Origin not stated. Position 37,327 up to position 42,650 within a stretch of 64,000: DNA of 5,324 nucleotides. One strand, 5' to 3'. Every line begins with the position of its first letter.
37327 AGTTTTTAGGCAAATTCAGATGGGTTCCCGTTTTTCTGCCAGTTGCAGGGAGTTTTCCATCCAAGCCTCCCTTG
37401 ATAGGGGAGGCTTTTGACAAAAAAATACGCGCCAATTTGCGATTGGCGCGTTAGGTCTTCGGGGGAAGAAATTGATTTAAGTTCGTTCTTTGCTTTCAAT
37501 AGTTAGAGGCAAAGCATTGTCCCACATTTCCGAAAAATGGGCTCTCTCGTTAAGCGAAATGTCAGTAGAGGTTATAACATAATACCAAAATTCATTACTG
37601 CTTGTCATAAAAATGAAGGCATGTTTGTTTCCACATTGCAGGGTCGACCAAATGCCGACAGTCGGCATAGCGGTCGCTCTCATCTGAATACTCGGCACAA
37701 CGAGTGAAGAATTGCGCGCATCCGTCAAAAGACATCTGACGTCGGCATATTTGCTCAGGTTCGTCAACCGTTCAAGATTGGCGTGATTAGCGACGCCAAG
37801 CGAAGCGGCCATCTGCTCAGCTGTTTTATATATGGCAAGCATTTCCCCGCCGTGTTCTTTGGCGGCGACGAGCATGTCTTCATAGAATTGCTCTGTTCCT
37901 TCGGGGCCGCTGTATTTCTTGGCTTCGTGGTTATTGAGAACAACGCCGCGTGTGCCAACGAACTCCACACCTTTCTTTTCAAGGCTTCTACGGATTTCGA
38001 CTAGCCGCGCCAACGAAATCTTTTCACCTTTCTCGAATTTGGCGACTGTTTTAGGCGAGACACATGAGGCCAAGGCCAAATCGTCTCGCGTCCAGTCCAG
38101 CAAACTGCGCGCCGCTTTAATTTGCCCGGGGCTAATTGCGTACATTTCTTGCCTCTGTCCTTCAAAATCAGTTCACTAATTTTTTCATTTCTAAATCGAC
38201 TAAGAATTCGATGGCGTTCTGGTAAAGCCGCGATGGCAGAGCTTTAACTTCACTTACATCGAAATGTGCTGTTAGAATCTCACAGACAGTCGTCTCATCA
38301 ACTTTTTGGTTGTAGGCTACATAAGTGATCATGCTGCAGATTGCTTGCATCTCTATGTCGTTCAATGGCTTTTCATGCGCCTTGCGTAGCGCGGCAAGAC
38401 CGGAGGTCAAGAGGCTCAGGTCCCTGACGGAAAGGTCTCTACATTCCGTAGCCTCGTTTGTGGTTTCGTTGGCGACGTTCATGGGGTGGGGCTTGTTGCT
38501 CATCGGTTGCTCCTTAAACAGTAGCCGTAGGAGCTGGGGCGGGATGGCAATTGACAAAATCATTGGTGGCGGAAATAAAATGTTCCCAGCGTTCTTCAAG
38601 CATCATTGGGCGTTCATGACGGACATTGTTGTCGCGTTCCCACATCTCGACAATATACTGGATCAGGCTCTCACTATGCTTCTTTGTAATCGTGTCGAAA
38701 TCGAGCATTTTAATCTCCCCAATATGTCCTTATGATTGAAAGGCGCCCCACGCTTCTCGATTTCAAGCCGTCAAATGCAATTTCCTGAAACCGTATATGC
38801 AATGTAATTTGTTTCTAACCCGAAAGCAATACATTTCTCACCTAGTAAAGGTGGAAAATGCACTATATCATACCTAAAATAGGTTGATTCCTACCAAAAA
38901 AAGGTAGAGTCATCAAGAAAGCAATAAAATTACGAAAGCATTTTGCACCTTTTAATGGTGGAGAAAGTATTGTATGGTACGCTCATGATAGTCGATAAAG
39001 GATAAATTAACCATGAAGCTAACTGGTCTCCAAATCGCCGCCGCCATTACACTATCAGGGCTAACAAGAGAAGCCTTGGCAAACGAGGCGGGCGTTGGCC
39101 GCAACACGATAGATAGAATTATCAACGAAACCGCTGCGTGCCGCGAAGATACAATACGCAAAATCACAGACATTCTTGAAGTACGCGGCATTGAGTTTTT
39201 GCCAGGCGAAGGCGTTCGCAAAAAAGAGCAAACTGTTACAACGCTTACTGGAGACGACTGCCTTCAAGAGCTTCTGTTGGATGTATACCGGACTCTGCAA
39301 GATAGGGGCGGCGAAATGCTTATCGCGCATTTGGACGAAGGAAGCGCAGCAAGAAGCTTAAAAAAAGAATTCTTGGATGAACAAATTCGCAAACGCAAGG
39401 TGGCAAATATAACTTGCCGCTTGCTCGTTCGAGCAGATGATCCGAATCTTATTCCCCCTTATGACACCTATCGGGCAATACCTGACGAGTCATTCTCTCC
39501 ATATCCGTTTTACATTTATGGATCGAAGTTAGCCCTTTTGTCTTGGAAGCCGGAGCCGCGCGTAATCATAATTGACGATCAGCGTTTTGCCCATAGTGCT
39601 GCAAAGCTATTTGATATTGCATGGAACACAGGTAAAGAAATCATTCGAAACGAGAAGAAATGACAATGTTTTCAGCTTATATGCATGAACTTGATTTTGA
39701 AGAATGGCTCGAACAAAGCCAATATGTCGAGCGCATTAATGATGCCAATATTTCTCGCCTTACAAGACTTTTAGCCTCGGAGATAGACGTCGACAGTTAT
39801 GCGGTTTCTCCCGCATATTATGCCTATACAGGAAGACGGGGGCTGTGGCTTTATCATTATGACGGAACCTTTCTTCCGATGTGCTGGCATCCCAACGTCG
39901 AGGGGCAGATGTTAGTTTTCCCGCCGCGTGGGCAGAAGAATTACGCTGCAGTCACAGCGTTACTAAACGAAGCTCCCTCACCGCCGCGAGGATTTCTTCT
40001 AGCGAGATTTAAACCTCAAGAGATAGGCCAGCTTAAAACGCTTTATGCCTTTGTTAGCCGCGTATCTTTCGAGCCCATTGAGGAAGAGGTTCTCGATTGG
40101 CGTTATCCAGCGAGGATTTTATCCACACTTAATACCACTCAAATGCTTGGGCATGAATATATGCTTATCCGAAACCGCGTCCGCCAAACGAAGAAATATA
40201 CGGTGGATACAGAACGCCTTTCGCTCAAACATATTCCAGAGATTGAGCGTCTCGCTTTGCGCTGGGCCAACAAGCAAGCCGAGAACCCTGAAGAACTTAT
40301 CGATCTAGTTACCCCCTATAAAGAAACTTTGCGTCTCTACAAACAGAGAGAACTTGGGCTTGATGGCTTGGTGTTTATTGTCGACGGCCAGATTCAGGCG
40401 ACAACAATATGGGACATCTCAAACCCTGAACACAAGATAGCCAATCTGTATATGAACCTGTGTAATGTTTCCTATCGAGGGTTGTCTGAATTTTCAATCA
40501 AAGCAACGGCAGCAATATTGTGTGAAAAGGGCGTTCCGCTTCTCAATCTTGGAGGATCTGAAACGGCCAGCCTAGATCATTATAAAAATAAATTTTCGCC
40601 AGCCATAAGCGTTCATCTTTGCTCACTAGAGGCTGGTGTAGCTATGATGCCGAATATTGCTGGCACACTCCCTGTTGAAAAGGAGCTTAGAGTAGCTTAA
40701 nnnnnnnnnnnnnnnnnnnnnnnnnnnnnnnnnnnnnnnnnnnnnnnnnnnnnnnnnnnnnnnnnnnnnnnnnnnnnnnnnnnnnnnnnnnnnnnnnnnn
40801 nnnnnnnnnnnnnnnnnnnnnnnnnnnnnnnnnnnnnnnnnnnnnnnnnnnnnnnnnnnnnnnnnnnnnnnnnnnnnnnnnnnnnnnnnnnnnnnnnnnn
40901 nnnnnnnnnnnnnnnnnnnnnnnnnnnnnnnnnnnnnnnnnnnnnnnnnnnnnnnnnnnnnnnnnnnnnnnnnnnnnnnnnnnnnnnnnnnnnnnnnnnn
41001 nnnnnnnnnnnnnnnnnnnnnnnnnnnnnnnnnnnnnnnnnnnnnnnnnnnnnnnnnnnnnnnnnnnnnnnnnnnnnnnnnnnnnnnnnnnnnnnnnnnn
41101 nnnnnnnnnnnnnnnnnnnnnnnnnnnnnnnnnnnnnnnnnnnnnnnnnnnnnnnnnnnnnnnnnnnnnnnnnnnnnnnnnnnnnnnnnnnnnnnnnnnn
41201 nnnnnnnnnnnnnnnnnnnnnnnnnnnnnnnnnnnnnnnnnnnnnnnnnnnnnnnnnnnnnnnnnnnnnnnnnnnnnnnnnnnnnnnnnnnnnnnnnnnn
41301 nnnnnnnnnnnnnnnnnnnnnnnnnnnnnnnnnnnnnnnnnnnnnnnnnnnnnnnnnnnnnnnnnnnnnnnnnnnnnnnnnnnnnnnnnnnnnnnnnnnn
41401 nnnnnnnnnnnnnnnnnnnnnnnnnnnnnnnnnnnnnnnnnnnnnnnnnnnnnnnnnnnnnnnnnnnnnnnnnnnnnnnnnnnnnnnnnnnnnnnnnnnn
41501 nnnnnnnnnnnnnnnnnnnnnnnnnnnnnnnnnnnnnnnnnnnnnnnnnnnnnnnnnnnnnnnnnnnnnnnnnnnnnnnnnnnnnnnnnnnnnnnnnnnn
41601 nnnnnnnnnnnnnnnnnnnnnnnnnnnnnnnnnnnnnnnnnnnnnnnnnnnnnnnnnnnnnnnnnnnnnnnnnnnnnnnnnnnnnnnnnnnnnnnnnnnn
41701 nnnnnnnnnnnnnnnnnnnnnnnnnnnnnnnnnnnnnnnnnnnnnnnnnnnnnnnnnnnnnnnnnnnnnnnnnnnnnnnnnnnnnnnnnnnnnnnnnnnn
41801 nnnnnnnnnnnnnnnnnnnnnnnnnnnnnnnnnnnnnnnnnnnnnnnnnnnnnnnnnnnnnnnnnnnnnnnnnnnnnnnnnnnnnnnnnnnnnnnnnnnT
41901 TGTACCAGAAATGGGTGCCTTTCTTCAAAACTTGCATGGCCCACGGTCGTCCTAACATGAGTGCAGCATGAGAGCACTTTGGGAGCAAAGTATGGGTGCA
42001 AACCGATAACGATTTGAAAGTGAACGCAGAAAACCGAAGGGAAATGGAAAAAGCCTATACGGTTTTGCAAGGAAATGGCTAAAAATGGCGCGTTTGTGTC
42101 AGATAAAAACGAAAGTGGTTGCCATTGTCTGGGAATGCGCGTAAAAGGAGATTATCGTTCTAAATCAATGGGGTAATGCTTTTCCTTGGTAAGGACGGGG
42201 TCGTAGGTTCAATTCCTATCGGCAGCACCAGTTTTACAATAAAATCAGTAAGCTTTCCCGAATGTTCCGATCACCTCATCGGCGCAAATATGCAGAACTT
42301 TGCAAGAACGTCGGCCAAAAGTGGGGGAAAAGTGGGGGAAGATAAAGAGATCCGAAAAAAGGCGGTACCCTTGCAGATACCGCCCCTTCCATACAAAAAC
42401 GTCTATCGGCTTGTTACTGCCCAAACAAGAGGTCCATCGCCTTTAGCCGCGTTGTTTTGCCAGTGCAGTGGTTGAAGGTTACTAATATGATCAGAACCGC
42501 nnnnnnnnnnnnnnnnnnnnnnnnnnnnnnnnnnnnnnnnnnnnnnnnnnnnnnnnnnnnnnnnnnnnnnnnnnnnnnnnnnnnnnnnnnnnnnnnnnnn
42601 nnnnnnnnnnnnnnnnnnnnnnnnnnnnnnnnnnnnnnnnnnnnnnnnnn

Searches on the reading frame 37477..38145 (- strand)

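Call 63: search_protein_families(library=pfam, proteins=[window:37477-38145:-], max_evalue=0.05)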
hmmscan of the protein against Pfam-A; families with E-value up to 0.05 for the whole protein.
window:37477-38145:- (222 aa): 1 family
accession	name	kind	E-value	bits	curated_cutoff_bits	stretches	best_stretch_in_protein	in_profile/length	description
PF01381.28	HTH_3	-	1.8e-07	31.5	23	1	9-56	1-49/55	Helix-turn-helix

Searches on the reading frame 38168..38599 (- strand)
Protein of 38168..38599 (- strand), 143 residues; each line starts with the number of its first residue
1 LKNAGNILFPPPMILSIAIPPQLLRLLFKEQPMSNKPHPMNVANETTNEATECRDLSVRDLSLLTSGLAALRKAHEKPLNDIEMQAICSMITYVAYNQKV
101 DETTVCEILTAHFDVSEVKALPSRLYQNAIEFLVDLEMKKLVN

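Call 63: search_protein_families(library=pfam, proteins=[window:38168-38599:-], max_evalue=0.05)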
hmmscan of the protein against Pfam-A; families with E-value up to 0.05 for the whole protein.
window:38168-38599:- (143 aa): 2 families
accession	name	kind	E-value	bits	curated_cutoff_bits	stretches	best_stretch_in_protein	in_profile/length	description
PF18107.7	HTH_ABP1_N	-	0.031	14.4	22.5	0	95-114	36-55/61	Fission yeast centromere protein N-terminal domain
PF10978.13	DUF2785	-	0.042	14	25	1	42-124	73-156/174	Protein of unknown function (DUF2785)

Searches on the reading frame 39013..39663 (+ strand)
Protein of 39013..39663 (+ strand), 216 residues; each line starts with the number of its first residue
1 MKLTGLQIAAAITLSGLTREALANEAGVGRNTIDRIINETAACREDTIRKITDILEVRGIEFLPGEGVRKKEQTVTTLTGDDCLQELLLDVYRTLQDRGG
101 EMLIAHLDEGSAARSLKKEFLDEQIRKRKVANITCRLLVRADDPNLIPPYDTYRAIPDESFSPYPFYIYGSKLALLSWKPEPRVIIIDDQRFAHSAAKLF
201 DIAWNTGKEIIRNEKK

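Call 63: search_protein_families(library=pfam, proteins=[window:39013-39663:+], max_evalue=0.05)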
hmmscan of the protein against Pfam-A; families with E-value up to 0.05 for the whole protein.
window:39013-39663:+ (216 aa): 5 families
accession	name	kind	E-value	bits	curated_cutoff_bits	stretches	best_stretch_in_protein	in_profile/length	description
PF01381.28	HTH_3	-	2.1e-05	24.9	23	1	10-58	3-51/55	Helix-turn-helix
PF13560.12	HTH_31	-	5.7e-05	23.8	27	1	15-58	13-57/64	Helix-turn-helix domain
PF13443.12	HTH_26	-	0.0013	19.4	22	1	16-58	10-53/63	Cro/C1-type HTH DNA-binding domain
PF00356.27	LacI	-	0.034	14.4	27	0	23-56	6-39/46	Bacterial regulatory proteins, lacI family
PF12844.13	HTH_19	-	0.048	14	30.2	0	16-53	12-49/64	Helix-turn-helix domain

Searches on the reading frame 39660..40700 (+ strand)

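Call 63: search_protein_families(library=pfam, proteins=[window:39660-40700:+], max_evalue=0.05)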
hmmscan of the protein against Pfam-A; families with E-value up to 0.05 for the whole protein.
window:39660-40700:+ (346 aa): 1 family
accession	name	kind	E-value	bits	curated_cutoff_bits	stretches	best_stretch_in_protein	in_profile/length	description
PF09924.15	LPG_synthase_C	-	3.9e-08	33.2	27.5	1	54-305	16-251/298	Phosphatidylglycerol lysyltransferase, C-terminal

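Call 65: search_protein_families(library=ncbifam, proteins=[window:39660-40700:+], max_evalue=0.001)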
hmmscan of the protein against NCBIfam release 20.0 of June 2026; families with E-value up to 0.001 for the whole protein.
window:39660-40700:+ (346 aa): 0 families

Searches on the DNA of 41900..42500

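Call 105: search_rna_families(source=window, start=41900, end=42500, threshold=evalue, max_evalue=1, show_alignments=2)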
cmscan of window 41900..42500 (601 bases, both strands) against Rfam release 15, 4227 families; matches with E-value up to 1: 1.
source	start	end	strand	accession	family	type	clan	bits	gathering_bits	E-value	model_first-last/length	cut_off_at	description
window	42110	42230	+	RF00023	tmRNA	Gene;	CL00001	9.6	47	0.1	1-374/374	no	transfer-messenger RNA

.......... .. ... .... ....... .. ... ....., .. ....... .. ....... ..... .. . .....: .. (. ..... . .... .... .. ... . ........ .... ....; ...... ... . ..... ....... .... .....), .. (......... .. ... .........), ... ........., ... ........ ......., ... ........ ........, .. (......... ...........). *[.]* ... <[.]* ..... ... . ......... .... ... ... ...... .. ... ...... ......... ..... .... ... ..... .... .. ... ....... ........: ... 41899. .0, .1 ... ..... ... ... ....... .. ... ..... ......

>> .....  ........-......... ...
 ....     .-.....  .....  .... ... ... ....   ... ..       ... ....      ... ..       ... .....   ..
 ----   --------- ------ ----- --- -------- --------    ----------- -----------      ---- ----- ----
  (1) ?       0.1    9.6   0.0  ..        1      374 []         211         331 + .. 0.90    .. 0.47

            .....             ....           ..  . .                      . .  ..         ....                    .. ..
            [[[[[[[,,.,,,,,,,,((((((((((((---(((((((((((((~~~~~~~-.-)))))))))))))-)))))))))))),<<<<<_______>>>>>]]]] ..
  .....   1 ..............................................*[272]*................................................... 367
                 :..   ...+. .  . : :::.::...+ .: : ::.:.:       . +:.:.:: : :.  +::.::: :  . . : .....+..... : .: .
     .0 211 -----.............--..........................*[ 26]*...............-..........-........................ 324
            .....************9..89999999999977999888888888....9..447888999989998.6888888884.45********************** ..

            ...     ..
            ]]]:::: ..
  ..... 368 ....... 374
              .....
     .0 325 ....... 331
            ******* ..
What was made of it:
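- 42110..42230 (+): context: tRNA/tmRNA-like 3' fragment ending in CCA; possible att remnant marking the right end of the integrated element. There is a weak tmRNA 3'-end match (9.6 bits, E 0.1; call 105).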
